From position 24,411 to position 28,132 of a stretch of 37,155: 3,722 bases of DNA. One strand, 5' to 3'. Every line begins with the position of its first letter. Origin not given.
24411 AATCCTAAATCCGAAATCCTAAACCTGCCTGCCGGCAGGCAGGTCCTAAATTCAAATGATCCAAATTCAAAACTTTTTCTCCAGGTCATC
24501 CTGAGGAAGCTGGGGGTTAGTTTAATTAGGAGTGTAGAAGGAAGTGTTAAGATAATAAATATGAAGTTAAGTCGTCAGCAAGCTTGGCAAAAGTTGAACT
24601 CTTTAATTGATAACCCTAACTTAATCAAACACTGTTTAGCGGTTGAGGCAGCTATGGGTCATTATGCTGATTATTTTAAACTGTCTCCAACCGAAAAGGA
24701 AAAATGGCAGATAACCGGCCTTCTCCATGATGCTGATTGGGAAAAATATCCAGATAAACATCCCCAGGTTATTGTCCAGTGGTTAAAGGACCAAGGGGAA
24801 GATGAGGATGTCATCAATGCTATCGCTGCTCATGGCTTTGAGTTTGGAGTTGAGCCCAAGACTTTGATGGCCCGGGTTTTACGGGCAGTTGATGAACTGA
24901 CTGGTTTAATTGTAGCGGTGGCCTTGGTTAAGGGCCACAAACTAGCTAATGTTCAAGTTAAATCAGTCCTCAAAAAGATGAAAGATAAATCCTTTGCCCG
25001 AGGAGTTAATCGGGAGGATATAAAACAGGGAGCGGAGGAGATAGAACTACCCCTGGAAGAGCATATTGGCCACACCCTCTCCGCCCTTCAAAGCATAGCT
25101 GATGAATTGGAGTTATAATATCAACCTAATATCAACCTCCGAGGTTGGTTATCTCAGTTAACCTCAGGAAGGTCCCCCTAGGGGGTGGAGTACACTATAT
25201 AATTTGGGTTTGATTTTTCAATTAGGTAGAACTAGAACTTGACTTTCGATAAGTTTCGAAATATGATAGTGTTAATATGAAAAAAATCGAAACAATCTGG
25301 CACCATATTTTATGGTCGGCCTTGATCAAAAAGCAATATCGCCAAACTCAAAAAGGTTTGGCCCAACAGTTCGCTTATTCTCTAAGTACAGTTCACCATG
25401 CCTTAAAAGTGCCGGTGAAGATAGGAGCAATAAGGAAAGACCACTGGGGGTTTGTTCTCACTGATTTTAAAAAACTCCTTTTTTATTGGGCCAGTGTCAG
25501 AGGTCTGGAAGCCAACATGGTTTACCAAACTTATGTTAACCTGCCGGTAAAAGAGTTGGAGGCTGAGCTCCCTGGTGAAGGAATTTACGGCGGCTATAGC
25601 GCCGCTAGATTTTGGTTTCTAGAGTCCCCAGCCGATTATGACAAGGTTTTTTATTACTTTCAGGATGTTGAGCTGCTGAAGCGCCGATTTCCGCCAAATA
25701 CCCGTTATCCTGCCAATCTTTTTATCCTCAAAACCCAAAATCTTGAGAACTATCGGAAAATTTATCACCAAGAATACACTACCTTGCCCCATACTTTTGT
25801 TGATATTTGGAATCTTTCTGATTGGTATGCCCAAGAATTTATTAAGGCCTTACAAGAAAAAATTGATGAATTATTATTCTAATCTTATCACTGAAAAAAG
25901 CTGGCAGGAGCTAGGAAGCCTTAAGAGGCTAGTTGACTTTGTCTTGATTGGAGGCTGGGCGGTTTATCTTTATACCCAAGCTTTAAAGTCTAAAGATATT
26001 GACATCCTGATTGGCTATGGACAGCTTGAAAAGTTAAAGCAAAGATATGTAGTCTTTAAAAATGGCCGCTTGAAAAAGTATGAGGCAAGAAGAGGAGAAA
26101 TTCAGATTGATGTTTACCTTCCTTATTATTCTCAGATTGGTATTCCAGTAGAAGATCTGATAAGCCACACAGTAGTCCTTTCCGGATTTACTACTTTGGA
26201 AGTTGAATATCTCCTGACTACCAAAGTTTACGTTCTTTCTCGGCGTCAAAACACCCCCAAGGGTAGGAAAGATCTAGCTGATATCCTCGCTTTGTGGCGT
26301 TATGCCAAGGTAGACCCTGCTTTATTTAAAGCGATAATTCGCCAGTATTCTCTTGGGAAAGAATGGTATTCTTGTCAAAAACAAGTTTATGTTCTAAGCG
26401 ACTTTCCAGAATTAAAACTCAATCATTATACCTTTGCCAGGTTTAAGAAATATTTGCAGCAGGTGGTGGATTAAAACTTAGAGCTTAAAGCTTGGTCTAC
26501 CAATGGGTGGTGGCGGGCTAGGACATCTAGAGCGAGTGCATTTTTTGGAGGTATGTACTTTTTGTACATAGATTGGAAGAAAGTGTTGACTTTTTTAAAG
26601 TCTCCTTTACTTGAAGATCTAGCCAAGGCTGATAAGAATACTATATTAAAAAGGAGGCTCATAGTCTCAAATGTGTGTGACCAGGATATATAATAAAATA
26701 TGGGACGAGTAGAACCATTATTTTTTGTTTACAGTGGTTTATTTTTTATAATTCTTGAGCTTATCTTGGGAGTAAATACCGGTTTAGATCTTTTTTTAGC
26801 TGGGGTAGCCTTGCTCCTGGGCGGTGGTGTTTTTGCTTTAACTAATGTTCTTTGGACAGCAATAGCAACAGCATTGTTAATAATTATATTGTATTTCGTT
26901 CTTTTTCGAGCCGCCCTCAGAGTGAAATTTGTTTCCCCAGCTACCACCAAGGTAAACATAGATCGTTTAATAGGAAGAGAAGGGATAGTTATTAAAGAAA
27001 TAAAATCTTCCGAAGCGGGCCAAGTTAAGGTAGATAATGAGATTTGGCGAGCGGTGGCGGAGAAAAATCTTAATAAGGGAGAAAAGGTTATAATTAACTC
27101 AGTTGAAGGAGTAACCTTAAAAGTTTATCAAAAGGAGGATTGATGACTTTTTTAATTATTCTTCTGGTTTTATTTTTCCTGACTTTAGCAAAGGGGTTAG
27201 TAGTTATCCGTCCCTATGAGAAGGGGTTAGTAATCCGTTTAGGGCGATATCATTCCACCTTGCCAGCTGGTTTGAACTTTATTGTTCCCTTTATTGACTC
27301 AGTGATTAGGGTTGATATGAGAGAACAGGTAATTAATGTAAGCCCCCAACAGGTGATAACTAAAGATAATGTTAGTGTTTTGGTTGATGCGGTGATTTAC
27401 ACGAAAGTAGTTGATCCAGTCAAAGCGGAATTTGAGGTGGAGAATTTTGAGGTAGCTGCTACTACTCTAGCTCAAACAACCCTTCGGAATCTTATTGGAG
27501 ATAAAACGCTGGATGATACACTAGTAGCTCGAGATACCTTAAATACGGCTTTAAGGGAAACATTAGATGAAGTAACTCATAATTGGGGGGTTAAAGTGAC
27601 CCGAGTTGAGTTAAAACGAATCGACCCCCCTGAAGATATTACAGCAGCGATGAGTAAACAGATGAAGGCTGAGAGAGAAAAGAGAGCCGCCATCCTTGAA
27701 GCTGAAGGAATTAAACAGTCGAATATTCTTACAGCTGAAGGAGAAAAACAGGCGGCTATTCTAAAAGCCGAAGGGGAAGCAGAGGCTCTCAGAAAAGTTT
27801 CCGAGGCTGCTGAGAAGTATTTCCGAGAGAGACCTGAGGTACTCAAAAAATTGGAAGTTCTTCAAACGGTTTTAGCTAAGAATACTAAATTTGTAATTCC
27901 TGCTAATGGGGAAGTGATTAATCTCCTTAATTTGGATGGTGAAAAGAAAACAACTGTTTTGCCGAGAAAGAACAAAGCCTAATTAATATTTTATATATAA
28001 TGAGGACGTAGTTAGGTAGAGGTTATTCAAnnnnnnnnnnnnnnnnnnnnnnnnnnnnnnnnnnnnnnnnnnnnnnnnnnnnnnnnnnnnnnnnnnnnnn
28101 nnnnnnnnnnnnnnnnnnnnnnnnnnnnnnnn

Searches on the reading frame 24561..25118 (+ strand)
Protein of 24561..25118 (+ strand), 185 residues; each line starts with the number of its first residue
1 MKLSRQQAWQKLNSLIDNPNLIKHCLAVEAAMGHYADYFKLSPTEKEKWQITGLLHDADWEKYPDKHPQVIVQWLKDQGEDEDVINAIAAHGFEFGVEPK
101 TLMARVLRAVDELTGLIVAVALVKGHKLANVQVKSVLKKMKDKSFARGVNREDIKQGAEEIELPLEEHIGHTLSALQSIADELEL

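Call 3: search_protein_families(library=pfam, proteins=[window:24561-25118:+], max_evalue=0.1)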
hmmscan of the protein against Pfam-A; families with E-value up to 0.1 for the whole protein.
window:24561-25118:+ (185 aa): 2 families
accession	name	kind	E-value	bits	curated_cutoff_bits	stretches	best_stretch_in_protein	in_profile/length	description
PF01966.28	HD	-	1e-09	39.1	22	1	22-114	2-114/116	HD domain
PF21537.2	DUF1980_C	-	0.067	13.3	25.9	0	21-78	73-131/141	DUF1980 C-terminal domain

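Call 4: search_protein_families(library=ncbifam, proteins=[window:24561-25118:+], max_evalue=0.1)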
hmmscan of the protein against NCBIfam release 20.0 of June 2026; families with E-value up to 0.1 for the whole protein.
window:24561-25118:+ (185 aa): 7 families
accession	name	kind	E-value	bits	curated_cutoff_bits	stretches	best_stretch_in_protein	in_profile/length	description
TIGR00277.1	HDIG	domain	6.1e-07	29.2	27.6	1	19-91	3-81/84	HDIG domain-containing metalloprotein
TIGR03319.1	RNase_Y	equivalog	0.00069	18.2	454.35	1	20-113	329-420/514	ribonuclease Y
NF003766.0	PRK05362.1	equivalog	0.0059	15.4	256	1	27-92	71-136/396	phosphopentomutase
TIGR01696.1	deoB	equivalog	0.014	14.2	341.2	1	16-89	52-124/381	phosphopentomutase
NF007515.0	PRK10119.1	equivalog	0.03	13.8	286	1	82-124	98-139/231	phosphohydrolase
NF005519.0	PRK07152.1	equivalog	0.03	13.2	315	0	17-72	194-245/361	nicotinate-nucleotide adenylyltransferase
NF041883.1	RNase_A_lipo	exception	0.083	12.9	200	0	66-128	99-156/168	RNase A-like domain-containing lipoprotein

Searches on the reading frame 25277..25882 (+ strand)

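Call 3: search_protein_families(library=pfam, proteins=[window:25277-25882:+], max_evalue=0.1)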
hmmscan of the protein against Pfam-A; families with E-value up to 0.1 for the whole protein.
window:25277-25882:+ (201 aa): 1 family
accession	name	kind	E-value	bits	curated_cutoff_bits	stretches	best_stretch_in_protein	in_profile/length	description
PF13412.12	HTH_24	-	0.082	12.9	21.9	0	16-44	11-39/48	Winged helix-turn-helix DNA-binding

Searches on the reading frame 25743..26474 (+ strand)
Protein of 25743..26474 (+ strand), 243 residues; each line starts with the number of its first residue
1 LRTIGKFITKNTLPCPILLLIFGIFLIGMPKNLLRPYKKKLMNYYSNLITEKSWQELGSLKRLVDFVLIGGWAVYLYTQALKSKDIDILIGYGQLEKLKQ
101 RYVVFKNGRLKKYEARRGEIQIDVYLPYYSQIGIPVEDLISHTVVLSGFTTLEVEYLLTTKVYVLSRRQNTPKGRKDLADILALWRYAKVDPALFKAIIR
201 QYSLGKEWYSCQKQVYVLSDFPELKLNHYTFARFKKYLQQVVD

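Call 3: search_protein_families(library=pfam, proteins=[window:25743-26474:+], max_evalue=0.1)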
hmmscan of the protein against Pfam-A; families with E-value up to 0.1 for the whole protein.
window:25743-26474:+ (243 aa): 3 families
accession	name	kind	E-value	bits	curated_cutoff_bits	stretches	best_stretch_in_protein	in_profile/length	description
PF08843.17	AbiEii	-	0.00017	22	22.5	1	117-206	99-189/238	Nucleotidyl transferase AbiEii toxin, Type IV TA system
PF06481.20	COX_ARM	-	0.021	15.1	23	1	186-203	26-43/46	COX Aromatic Rich Motif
PF19502.5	DUF6036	-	0.023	15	23.6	1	56-102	12-59/164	Nucleotidyltransferase of unknown function (DUF6036)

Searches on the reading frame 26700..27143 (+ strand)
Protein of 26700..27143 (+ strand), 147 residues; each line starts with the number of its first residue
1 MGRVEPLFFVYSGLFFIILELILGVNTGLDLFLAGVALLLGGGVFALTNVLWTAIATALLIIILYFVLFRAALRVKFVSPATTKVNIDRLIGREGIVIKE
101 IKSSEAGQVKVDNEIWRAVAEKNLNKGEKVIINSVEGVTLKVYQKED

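Call 3: search_protein_families(library=pfam, proteins=[window:26700-27143:+], max_evalue=0.1)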
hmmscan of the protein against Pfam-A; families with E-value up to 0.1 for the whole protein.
window:26700-27143:+ (147 aa): 1 family
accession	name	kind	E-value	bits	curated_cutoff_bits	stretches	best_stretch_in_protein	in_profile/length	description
PF01957.25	NfeD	-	1.1e-14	54.7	29.1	1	88-142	2-55/57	NfeD-like C-terminal, partner-binding domain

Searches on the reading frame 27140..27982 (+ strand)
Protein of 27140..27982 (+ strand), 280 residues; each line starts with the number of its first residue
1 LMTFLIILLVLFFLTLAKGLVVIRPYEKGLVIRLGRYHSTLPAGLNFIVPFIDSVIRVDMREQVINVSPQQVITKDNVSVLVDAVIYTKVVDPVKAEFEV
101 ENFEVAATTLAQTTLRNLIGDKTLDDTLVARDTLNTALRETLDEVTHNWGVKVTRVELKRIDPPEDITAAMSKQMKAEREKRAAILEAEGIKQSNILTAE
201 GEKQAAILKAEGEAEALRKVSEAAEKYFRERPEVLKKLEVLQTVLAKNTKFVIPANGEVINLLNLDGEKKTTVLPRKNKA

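Call 3: search_protein_families(library=pfam, proteins=[window:27140-27982:+], max_evalue=0.1)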
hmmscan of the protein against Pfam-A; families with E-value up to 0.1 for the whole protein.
window:27140-27982:+ (280 aa): 2 families
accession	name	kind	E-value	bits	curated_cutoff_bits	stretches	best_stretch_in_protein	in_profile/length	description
PF01145.31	Band_7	-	1.7e-42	145.9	23.6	1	22-190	2-174/176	SPFH domain / Band 7 family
PF13421.11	Band_7_1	-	0.012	15.7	24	1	92-176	122-208/211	SPFH domain-Band 7 family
